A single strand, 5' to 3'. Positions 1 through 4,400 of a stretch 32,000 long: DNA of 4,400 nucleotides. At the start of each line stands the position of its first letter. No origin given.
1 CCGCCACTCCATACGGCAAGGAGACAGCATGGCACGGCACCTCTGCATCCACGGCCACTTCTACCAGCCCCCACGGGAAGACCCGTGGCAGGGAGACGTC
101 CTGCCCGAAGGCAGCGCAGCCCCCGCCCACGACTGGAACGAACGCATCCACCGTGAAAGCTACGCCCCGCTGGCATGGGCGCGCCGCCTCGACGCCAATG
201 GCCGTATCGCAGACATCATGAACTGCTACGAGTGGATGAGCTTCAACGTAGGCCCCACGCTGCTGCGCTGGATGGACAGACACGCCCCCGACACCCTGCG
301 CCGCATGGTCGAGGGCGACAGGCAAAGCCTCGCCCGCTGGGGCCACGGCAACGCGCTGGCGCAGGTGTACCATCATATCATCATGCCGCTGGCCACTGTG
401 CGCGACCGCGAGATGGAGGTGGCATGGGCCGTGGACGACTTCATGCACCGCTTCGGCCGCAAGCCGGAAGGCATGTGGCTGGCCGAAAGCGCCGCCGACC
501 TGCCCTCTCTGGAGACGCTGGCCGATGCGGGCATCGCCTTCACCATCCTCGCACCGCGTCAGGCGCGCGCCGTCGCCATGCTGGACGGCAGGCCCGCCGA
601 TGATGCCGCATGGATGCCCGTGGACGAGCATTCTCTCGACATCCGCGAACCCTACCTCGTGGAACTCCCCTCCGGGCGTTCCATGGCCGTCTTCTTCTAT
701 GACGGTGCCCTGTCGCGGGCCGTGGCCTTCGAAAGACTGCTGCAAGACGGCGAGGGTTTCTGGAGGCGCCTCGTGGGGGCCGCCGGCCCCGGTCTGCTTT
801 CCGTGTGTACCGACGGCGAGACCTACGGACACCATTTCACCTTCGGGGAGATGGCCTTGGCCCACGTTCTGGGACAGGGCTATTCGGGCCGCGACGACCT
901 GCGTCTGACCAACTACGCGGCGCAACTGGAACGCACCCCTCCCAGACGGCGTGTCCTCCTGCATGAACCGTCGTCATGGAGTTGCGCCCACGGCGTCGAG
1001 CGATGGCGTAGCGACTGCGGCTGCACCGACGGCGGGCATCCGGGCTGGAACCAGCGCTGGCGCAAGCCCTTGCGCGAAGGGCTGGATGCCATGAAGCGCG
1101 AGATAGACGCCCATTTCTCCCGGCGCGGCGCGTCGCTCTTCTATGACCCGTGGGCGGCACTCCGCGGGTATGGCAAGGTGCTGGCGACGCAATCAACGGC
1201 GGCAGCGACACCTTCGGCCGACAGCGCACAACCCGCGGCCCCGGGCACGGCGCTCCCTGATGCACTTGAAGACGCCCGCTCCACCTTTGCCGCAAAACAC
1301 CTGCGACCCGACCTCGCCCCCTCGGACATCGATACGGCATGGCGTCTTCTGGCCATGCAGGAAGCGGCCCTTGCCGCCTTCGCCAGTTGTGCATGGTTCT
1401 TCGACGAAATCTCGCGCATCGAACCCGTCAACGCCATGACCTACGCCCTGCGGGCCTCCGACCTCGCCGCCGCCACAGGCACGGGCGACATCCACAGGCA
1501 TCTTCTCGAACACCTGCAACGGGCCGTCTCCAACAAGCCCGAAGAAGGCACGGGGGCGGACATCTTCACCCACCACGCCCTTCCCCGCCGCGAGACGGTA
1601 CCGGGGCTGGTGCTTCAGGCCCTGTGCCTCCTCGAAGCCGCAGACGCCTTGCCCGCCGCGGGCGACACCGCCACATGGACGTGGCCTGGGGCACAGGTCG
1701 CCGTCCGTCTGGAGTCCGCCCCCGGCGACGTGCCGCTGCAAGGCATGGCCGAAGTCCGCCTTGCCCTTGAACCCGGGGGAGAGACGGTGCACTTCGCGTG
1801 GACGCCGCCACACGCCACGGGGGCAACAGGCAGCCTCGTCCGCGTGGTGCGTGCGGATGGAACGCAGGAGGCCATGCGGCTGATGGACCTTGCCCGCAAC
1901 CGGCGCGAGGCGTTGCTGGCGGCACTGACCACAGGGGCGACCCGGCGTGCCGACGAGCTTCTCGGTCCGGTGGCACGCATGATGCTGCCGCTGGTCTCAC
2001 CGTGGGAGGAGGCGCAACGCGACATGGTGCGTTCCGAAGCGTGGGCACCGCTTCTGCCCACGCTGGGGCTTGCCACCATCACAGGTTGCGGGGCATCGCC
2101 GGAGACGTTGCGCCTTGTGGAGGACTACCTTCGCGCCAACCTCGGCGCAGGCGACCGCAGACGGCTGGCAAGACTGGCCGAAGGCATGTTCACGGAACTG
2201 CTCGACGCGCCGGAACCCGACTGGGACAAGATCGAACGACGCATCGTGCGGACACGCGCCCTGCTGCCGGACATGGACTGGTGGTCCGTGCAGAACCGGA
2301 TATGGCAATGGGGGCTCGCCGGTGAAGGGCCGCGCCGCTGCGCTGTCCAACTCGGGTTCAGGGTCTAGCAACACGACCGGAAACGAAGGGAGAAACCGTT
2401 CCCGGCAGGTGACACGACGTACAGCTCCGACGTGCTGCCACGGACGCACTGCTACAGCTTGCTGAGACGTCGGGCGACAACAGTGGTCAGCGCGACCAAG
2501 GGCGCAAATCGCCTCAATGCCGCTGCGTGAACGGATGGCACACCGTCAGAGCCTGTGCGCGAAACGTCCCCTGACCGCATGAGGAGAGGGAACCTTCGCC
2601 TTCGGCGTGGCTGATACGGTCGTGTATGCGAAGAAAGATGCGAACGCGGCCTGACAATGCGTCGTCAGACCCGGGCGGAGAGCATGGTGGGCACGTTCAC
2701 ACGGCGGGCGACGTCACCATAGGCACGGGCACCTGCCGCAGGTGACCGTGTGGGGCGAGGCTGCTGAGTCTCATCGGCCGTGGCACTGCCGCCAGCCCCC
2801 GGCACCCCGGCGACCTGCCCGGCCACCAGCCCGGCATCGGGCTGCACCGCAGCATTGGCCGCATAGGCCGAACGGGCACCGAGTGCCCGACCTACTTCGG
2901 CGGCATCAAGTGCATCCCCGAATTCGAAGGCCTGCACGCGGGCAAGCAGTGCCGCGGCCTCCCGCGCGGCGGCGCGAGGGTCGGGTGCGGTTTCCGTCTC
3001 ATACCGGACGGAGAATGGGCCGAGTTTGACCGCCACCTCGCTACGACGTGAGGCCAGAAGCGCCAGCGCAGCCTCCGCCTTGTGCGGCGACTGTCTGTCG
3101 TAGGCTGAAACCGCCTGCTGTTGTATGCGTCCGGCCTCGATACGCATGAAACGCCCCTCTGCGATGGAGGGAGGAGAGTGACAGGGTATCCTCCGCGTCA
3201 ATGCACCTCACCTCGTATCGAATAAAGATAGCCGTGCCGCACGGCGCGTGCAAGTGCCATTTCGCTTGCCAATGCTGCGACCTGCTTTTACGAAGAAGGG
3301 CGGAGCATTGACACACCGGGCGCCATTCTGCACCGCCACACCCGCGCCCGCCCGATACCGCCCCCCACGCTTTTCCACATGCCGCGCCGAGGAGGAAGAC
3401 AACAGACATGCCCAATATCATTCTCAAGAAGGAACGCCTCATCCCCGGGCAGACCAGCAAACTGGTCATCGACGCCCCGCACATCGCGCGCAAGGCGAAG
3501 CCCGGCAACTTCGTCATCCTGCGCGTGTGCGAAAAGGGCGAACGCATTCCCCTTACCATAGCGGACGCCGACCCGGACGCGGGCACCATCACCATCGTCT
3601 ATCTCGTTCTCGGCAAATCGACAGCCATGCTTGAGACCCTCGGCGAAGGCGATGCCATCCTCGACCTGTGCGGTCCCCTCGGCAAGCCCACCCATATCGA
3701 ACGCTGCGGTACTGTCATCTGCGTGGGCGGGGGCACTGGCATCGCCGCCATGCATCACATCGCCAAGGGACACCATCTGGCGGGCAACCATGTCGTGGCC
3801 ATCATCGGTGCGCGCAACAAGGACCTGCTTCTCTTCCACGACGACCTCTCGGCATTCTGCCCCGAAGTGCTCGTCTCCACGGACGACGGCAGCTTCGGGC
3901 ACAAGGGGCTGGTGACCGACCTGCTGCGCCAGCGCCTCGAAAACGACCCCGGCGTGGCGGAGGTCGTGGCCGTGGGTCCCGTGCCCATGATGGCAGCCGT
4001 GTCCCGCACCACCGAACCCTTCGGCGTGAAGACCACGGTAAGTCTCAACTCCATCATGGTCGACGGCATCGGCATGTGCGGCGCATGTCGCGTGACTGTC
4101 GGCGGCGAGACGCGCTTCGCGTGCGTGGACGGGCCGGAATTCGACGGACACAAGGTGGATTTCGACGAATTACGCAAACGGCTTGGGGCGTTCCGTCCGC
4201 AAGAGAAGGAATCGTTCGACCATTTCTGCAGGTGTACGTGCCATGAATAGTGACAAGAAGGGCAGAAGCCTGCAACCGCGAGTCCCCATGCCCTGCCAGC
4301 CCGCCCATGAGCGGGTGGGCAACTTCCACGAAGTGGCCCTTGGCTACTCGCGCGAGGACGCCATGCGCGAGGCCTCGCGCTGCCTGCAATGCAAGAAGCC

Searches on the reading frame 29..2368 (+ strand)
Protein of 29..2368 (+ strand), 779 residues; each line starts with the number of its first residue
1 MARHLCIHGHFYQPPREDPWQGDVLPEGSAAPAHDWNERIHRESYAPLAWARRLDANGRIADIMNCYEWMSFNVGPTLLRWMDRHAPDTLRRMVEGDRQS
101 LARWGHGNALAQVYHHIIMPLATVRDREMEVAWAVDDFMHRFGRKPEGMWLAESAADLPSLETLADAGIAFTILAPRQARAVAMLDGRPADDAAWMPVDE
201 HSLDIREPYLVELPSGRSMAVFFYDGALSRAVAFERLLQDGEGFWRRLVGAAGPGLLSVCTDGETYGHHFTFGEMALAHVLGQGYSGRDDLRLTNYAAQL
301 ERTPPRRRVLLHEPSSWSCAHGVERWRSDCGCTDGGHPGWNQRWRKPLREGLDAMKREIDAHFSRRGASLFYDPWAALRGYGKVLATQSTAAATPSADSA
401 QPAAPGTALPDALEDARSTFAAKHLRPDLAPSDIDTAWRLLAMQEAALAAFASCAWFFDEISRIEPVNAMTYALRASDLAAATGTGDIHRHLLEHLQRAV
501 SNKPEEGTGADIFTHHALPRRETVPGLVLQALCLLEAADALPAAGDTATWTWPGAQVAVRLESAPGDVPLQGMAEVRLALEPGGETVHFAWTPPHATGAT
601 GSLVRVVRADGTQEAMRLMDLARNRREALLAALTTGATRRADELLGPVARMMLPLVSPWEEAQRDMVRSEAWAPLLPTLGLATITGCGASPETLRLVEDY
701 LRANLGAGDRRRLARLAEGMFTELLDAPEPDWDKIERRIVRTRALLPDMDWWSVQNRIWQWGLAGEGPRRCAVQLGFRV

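Call 61: search_protein_families(library=pfam, proteins=[window:29-2368:+], max_evalue=0.0001)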
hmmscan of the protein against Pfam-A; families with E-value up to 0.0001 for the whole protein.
window:29-2368:+ (779 aa): 2 families
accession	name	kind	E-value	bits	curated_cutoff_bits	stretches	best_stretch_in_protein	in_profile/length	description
PF12055.13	DUF3536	-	1.8e-47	162.5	25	2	411-528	48-165/284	Domain of unknown function (DUF3536)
PF03065.20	Glyco_hydro_57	-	5.1e-10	39.6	21.2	1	72-271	73-250/291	Glycosyl hydrolase family 57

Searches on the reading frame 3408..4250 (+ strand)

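Call 61: search_protein_families(library=pfam, proteins=[window:3408-4250:+], max_evalue=0.0001)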
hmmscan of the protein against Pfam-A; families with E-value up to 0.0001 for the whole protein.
window:3408-4250:+ (280 aa): 2 families
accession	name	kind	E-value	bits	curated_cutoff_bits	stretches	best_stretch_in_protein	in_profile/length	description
PF10418.14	DHODB_Fe-S_bind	-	8.7e-14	51.4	23.9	1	214-251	1-41/41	Iron-sulfur cluster binding domain of dihydroorotate dehydrogenase B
PF00175.26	NAD_binding_1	-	3.2e-05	25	22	0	106-199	2-108/109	Oxidoreductase NAD-binding domain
